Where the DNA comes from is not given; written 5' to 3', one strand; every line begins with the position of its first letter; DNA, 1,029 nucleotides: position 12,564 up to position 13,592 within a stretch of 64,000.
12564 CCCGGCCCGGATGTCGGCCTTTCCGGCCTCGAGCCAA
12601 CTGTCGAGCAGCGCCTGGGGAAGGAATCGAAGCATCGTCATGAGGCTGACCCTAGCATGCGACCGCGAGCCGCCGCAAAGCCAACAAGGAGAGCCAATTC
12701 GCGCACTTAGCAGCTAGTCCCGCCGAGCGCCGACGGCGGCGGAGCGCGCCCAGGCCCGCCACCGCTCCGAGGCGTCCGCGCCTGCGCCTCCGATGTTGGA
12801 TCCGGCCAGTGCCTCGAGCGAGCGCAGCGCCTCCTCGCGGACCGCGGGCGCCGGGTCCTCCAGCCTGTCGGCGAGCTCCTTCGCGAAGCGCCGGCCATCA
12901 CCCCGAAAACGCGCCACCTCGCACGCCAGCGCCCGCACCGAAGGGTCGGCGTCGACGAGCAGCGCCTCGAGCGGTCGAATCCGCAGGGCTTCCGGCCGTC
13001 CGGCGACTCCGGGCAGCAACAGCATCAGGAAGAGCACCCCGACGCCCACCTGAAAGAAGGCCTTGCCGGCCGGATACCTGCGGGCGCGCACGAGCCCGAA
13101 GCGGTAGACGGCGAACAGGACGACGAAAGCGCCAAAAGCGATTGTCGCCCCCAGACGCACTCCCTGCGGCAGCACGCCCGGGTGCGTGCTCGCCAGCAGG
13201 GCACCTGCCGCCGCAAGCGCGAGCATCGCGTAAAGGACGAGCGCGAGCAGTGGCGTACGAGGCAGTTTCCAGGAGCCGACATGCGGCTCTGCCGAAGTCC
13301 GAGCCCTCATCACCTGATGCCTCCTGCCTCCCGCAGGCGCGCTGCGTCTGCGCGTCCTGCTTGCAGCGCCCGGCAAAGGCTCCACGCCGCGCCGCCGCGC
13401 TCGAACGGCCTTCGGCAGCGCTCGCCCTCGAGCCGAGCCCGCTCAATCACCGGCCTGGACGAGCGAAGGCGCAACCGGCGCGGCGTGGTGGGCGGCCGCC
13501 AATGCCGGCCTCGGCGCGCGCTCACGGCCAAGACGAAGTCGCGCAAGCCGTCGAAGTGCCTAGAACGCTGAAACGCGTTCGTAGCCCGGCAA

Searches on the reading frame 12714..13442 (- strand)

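Call 29: search_protein_families(library=pfam, proteins=[window:12714-13442:-], max_evalue=0.0001)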
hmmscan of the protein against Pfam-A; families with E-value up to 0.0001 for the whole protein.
window:12714-13442:- (242 aa): 2 families
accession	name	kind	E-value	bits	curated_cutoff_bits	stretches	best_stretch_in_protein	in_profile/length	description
PF13646.12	HEAT_2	-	6.4e-06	26.8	27.7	1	157-212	3-58/88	HEAT repeats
PF02985.28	HEAT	-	8.5e-05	22.9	23.5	0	191-213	6-28/31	HEAT repeat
